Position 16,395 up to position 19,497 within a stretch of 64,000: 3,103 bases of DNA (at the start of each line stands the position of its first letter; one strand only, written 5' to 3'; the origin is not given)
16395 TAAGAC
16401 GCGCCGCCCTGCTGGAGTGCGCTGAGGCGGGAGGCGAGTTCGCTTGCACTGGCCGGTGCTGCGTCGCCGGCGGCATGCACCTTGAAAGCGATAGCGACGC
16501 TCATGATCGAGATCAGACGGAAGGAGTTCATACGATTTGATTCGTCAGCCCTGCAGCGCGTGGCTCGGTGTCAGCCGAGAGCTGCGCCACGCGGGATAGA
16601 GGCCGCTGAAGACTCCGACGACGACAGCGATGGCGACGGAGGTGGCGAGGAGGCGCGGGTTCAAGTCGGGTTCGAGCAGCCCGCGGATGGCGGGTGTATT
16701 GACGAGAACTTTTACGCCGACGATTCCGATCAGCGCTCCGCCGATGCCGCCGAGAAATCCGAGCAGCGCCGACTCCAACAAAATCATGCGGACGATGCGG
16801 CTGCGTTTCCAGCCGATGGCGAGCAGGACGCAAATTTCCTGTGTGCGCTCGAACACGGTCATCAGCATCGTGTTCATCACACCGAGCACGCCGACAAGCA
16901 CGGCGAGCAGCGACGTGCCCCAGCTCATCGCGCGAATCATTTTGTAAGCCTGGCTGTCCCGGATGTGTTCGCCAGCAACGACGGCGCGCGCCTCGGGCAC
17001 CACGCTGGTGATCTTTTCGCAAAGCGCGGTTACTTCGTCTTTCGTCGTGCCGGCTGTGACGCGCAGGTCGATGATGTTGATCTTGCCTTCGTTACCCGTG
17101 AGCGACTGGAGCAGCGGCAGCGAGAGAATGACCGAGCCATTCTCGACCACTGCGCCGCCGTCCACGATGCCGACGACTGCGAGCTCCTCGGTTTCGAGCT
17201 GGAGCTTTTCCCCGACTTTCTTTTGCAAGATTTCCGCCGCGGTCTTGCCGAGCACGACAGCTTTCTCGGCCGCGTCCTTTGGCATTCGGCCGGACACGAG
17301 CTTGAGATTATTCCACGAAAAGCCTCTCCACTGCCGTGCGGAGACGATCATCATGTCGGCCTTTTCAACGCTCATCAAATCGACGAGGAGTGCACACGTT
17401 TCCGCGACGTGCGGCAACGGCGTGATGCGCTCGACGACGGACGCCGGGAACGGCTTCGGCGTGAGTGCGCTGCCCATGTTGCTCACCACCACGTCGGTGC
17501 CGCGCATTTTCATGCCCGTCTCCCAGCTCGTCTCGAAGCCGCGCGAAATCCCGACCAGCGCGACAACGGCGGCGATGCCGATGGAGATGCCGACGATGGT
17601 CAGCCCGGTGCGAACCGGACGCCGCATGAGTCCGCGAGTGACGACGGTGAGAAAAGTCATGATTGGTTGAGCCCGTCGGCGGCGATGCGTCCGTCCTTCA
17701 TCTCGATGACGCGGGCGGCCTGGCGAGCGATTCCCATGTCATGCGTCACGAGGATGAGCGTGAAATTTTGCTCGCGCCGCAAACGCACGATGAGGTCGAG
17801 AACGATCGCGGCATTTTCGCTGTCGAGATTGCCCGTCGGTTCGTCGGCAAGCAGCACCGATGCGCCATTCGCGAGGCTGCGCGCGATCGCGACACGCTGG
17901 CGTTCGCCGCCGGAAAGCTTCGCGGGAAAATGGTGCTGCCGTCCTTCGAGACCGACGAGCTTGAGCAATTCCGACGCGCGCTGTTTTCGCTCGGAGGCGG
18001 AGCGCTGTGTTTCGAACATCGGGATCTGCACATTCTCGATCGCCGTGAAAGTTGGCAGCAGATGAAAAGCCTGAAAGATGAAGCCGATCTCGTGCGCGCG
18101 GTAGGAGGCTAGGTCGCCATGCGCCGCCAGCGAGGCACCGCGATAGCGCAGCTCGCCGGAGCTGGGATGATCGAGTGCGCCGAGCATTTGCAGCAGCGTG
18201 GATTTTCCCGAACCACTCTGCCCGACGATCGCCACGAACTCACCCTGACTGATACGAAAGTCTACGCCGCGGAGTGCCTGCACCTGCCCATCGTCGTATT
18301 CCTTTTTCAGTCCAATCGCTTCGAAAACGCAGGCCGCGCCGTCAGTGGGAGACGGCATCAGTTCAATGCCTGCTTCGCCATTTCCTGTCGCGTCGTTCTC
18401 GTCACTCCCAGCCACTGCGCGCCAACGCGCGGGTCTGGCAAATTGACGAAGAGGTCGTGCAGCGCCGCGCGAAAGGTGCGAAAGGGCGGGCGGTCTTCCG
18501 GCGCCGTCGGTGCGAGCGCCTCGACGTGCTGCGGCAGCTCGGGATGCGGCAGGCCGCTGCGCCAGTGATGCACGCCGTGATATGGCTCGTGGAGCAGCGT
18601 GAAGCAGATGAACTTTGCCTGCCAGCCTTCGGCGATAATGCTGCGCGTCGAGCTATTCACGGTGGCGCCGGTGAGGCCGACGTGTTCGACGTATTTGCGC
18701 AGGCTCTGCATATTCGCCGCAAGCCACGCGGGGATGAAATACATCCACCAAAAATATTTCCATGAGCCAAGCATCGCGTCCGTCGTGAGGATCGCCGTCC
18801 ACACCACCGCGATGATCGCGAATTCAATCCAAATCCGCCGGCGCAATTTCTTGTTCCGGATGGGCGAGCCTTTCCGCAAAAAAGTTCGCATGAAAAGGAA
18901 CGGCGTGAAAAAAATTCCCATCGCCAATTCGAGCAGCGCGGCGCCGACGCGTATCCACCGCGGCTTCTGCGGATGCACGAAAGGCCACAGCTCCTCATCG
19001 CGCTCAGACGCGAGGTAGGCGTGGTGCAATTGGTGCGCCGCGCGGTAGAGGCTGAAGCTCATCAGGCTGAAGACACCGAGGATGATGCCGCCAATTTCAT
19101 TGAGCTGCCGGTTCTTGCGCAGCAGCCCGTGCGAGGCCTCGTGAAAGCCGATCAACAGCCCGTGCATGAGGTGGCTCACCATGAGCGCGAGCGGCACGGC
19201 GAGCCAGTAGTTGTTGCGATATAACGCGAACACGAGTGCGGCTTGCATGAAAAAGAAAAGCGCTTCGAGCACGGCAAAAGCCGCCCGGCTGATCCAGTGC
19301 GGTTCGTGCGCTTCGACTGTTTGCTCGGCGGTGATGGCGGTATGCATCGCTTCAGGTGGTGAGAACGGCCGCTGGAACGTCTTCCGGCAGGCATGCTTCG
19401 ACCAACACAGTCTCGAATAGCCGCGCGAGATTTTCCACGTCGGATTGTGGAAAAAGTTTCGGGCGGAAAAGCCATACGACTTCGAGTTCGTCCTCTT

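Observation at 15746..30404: Six-gene operon: fully reducing C-methylating type I PKS, free-standing condensation enzyme, membrane desaturase and a LolA-like/MacB-type export module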

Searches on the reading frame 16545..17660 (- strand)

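Call 4: search_protein_families(library=pfam, proteins=[window:16545-17660:-])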
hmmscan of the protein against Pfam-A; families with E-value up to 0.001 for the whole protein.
window:16545-17660:- (371 aa): 2 families
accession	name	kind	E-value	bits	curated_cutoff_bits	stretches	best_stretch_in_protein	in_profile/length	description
PF02687.27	FtsX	-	3.6e-19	69.4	25.5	1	250-365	4-120/120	FtsX-like permease C-terminal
PF12704.14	MacB_PCD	-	2.8e-18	67.4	27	1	18-212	1-202/207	MacB-like periplasmic core domain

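Call 15: search_protein_families(library=ncbifam, proteins=[window:16545-17660:-], max_evalue=0.00001)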
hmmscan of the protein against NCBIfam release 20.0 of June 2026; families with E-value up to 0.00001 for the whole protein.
window:16545-17660:- (371 aa): 7 families
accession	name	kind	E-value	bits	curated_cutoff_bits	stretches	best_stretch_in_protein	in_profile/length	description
TIGR03434.1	ADOP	subfamily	7.2e-24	83.9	622.3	1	149-370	163-400/803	ADOP family duplicated permease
TIGR02212.1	lolCE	equivalog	1.5e-16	60.4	362.45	1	18-370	24-409/411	lipoprotein-releasing ABC transporter permease subunit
NF007826.0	PRK10535.1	equivalog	7.2e-15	54.3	966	1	251-369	530-645/648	macrolide ABC transporter ATP-binding protein/permease MacB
NF008076.0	PRK10814.1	exception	6.7e-14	51.7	473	1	237-370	258-397/399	lipoprotein-releasing ABC transporter permease subunit LolC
NF008357.0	PRK11146.1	exception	7.9e-09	34.8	439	1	106-341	133-364/414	lipoprotein-releasing ABC transporter permease subunit LolE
TIGR00439.2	FtsX_Gneg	equivalog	1.5e-06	27.7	255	1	184-360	107-286/292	permease-like cell division protein FtsX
NF038347.1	FtsX_Gpos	exception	2.7e-06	27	225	1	236-326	161-251/296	permease-like cell division protein FtsX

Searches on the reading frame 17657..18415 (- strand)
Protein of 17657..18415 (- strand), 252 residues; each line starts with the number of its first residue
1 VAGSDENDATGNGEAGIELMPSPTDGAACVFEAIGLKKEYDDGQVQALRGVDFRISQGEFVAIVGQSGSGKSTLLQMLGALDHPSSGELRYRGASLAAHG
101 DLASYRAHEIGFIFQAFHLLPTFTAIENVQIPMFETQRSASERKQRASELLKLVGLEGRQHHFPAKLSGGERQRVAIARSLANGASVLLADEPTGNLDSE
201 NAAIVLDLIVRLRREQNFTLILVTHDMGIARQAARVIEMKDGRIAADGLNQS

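Call 4: search_protein_families(library=pfam, proteins=[window:17657-18415:-])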
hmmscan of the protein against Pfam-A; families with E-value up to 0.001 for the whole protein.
window:17657-18415:- (252 aa): 6 families
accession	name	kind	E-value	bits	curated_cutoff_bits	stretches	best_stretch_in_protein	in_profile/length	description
PF00005.33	ABC_tran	-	3e-34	119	25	1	48-194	1-136/137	ABC transporter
PF02463.25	SMC_N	-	9.4e-08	32.2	40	1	58-240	24-212/220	RecF/RecN/SMC N terminal domain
PF13304.12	AAA_21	-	3e-06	28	27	0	60-80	1-21/304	AAA domain, putative AbiEii toxin, Type IV TA system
PF13401.12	AAA_22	-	1.8e-05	25.5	27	1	57-224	4-122/130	AAA domain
PF13555.12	AAA_29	-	3.1e-05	24.1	27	1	49-91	13-54/61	P-loop containing region of AAA domain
PF13191.12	AAA_16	-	0.00036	21.5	32.6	1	54-217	20-132/167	AAA ATPase domain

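Call 15: search_protein_families(library=ncbifam, proteins=[window:17657-18415:-], max_evalue=0.00001)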
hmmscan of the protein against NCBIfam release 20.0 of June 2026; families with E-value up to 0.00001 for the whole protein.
window:17657-18415:- (252 aa): 188 families (the best 25 are shown)
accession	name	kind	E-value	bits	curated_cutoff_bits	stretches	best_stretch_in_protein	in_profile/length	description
TIGR02211.1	LolD_lipo_ex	equivalog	1e-73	247.5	307.75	1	32-245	3-220/221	lipoprotein-releasing ABC transporter ATP-binding protein LolD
NF008639.0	PRK11629.1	equivalog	1.3e-69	234.1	360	1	33-246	9-226/234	lipoprotein-releasing ABC transporter ATP-binding protein LolD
NF007826.0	PRK10535.1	equivalog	6.9e-65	219.5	966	1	31-248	5-225/648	macrolide ABC transporter ATP-binding protein/permease MacB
NF007879.0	PRK10584.1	equivalog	5.2e-59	199.7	336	1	32-245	8-225/228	putative ABC transporter ATP-binding protein YbbA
TIGR02673.1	FtsE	equivalog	1.3e-55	188.3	264.85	1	36-243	7-214/214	cell division ATP-binding protein FtsE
TIGR03608.1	L_ocin_972_ABC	subfamily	1.5e-55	187.9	254.85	1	37-239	5-206/206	putative bacteriocin export ABC transporter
TIGR02982.1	heterocyst_DevA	subfamily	5.3e-54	183.1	295.8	1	42-244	15-219/220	ABC exporter ATP-binding subunit, DevA family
NF038007.1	ABC_ATP_DarD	equivalog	3.6e-53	180.3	375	1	45-244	18-218/218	darobactin export ABC transporter ATP-binding protein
NF007027.0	PRK09493.1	equivalog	1.8e-51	174.8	379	1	43-250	12-220/240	glutamine ABC transporter ATP-binding protein GlnQ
TIGR02315.1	ABC_phnC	equivalog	3e-49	167.6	266.1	1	34-249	5-229/243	phosphonate ABC transporter ATP-binding protein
NF008428.0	PRK11264.1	equivalog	5.5e-48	163.4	406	1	36-248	9-226/250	L-cystine ABC transporter ATP-binding protein TcyN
TIGR03005.1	ectoine_ehuA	equivalog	1.1e-46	159.1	345.4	1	43-248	11-229/252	ectoine/hydroxyectoine ABC transporter ATP-binding protein EhuA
TIGR03265.1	PhnT2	equivalog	2e-46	158.8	457.7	1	37-246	11-215/353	putative 2-aminoethylphosphonate ABC transporter ATP-binding protein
TIGR01186.1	proV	subfamily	9.2e-46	156.6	326.6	1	43-245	4-209/363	betaine/proline/choline family ABC transporter ATP-binding protein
TIGR00968.1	3a0106s01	subfamily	3.4e-45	154.4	342.75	1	38-245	8-210/237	sulfate ABC transporter ATP-binding protein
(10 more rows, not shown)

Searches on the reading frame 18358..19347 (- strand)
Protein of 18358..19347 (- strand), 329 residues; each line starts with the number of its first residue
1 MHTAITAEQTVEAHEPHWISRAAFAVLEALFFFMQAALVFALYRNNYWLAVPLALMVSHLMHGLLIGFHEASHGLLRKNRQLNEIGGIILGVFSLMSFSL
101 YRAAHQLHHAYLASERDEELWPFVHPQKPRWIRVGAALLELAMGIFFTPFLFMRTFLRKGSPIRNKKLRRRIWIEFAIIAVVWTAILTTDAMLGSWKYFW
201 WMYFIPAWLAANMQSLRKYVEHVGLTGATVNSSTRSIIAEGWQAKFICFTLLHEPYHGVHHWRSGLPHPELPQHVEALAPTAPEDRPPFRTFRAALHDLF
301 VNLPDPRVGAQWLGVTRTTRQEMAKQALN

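Call 4: search_protein_families(library=pfam, proteins=[window:18358-19347:-])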
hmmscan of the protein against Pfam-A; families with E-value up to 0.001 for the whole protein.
window:18358-19347:- (329 aa): 1 family
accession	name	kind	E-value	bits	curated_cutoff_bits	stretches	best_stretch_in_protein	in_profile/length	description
PF00487.30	FA_desaturase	-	8.5e-31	108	29.7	1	48-292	3-252/253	Fatty acid desaturase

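Call 15: search_protein_families(library=ncbifam, proteins=[window:18358-19347:-], max_evalue=0.00001)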
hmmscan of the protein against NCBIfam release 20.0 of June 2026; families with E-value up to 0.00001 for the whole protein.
window:18358-19347:- (329 aa): 3 families
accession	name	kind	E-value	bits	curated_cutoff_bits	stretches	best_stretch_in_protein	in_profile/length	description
NF052548.1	FAdesatDesABac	equivalog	1.5e-10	40.7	500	1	30-111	33-115/328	Delta(5) desaturase DesA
NF041365.1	GntB_guanitoxin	equivalog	1.3e-09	37.9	380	1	23-273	25-273/308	guanitoxin biosynthesis L-arginine gamma (S) hydroxylase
NF045690.1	BCarotKetCrtW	equivalog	7.8e-08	31.9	350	1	25-119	32-128/257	beta-carotene ketolase CrtW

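Call 59: search_solved_structures(query=window:18358-19347:-, max_evalue=10)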
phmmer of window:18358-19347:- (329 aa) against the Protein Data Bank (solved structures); distinct sequences matched with E-value up to 10: 2.
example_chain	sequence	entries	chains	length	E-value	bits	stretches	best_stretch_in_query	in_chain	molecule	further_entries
7avh_A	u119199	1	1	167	0.0069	18.9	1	254-284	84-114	LPXTG cell wall surface protein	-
7avk_A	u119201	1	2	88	0.73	12.3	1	257-285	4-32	LPXTG cell wall surface protein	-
